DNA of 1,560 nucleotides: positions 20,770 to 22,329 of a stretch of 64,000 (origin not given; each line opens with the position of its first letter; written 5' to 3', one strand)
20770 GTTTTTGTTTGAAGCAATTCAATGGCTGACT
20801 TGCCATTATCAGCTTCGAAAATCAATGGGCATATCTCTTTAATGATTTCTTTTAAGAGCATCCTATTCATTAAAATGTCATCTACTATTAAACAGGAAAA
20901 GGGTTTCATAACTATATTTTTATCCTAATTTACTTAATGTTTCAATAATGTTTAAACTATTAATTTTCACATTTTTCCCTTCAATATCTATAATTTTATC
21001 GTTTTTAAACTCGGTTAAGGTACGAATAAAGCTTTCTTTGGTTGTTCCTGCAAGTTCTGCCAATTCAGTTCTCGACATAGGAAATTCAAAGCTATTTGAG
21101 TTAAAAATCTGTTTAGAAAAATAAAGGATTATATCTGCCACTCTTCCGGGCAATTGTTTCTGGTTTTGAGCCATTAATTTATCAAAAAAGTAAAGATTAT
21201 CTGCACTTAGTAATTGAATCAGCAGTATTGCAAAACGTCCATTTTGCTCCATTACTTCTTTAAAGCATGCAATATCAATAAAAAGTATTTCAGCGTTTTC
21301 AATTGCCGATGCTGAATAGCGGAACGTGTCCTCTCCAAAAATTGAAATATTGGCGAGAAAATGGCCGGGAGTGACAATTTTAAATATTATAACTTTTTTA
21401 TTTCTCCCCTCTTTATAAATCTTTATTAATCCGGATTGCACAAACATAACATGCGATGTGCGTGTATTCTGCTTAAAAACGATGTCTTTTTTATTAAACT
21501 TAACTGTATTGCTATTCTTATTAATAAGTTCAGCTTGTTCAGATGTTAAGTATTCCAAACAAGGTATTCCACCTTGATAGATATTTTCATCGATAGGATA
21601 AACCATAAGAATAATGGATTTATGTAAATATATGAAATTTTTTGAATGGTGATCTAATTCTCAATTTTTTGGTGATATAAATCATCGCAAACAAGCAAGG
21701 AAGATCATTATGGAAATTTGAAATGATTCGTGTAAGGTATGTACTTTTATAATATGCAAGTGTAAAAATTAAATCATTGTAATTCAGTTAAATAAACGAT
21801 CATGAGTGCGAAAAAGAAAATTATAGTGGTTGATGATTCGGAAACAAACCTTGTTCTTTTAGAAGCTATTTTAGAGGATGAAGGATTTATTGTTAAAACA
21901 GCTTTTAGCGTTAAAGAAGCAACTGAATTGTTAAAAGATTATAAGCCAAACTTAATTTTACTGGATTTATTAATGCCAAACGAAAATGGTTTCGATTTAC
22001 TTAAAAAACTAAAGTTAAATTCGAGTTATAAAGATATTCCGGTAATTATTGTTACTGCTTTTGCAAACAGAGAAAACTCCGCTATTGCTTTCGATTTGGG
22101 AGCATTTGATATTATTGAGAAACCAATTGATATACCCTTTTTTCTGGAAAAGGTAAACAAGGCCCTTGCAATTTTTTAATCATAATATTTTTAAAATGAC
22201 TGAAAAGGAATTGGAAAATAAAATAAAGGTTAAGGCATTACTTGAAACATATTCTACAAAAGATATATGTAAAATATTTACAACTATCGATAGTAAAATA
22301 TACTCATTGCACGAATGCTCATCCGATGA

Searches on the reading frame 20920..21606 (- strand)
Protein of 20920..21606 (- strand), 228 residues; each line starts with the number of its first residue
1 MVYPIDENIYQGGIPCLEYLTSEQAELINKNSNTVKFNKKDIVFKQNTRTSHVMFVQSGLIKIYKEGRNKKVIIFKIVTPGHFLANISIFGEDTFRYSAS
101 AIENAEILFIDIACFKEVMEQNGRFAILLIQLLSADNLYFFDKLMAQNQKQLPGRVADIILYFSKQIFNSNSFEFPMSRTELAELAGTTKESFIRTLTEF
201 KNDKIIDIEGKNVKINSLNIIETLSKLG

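Call 3: search_protein_families(library=pfam, proteins=[window:20920-21606:-], max_evalue=1)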
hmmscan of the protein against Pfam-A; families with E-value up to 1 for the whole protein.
window:20920-21606:- (228 aa): 8 families
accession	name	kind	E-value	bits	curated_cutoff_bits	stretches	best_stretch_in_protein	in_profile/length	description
PF00027.35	cNMP_binding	-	3.8e-17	62.5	27.5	1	35-122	2-89/89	Cyclic nucleotide-binding domain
PF13545.12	HTH_Crp_2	-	1.5e-12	47.7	27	1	154-218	1-64/70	Crp-like helix-turn-helix domain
PF00325.26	Crp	-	0.00037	20.6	21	1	176-206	2-32/32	Bacterial regulatory proteins, crp family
PF04492.19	Phage_rep_O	-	0.0023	18.9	28.7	1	149-217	22-90/95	Bacteriophage replication protein O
PF07801.16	DUF1647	-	0.032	14.4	25.7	1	22-79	37-99/141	Protein of unknown function (DUF1647)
PF00211.25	Guanylate_cyc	-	0.049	13.6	21.9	1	100-149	4-50/183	Adenylate and Guanylate cyclase catalytic domain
PF22451.2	NirdL-like_HTH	-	0.062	13.3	27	1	181-206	21-46/47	Siroheme decarboxylase NirDL-like HTH domain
PF25213.1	HVO_A0261_N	-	0.18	12.2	35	1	175-210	23-58/86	HVO_A0261 N-terminal domain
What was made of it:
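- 20529..21606 (-): Divergently transcribed Crp/FNR-type regulator (20920-21606) and a second stand-alone receiver (20529-20909). Both are syntenic with the operon in most genomes. Pfam assignments are in call 3.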

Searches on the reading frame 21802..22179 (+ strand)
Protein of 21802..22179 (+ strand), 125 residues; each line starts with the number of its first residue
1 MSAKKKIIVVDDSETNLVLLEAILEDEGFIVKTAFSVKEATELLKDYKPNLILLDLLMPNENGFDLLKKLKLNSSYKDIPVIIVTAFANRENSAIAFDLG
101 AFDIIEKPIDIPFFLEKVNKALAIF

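Call 3: search_protein_families(library=pfam, proteins=[window:21802-22179:+], max_evalue=1)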
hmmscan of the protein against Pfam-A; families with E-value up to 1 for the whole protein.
window:21802-22179:+ (125 aa): 3 families
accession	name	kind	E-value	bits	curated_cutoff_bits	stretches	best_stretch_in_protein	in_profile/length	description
PF00072.30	Response_reg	-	2.5e-26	92.5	30.2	1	7-118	1-110/111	Response regulator receiver domain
PF20274.4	cREC_REC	-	0.012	16.7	27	1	8-85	3-73/88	Cyclic-phosphate processing Receiver domain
PF20161.5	VpsR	-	0.14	12.3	23.7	1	3-57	9-60/121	VpsR domain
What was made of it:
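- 21802..22179 (+): Stand-alone receiver REC1, 125 aa, located 16 nt upstream of X. It has the full set of phospho-acceptor residues: DD11-12, D55, T85 and K107. It matches Pfam Response_reg at 2.5e-26 (call 3).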

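Call 4: search_protein_families(library=ncbifam, proteins=[window:21802-22179:+], max_evalue=1)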
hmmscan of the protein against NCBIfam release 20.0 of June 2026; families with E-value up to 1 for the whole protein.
window:21802-22179:+ (125 aa): 102 families (the best 25 are shown)
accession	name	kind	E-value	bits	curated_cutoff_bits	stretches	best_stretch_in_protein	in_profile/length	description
NF007135.0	PRK09581.1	equivalog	9.9e-26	90.5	474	1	6-111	4-109/457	PleD family two-component system response regulator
NF045717.1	DVU0259_DivK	exception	1.2e-21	77.1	160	1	4-122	2-116/117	DVU0259 family response regulator domain-containing protein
TIGR02154.1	PhoB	equivalog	1.9e-21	76.4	296.2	1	4-119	2-117/226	phosphate regulon transcriptional regulator PhoB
NF038297.2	hybrid_HK_HrmK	equivalog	2.5e-20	72.7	725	1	2-119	488-605/607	hybrid histidine kinase/response regulator HrmK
NF053854.1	RespRegPhoBBctds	equivalog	5.3e-20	71.7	270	1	7-118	1-111/225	two-component system response regulator PhoB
NF008469.0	PRK11361.1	equivalog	1.9e-19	69.7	714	1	1-122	1-120/461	acetoacetate metabolism transcriptional regulator AtoC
TIGR01818.1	ntrC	equivalog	7.8e-18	64.5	558.6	1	7-122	1-114/463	nitrogen regulation protein NR(I)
NF051870.1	NAssimRespRegNtrX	equivalog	1.6e-17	63.6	600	1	5-122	2-119/452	nitrogen assimilation response regulator NtrX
NF007005.1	PRK09468.1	equivalog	2.7e-17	63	331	1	4-114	3-111/237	osmolarity response regulator transcription factor OmpR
NF040534.1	resp_reg_YycF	equivalog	4.2e-17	62.2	340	1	5-117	1-110/231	response regulator YycF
NF007969.0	PRK10693.1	equivalog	4.9e-17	62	329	1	3-110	6-111/337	two-component system response regulator RssB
NF006900.1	PRK09390.1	equivalog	1.3e-16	60.7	255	1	1-123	1-121/203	response regulator FixJ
NF008199.0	PRK10955.1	equivalog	2e-16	60.7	341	1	5-110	2-103/232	envelope stress response regulator transcription factor CpxR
NF045944.1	ResRegRpaBCyano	equivalog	4.6e-16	58.9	330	1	8-110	1-100/229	response regulator transcription factor RpaB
NF040689.1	MtrAB_MtrA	equivalog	5.5e-16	58.6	300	1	7-117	1-108/219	MtrAB system response regulator MtrA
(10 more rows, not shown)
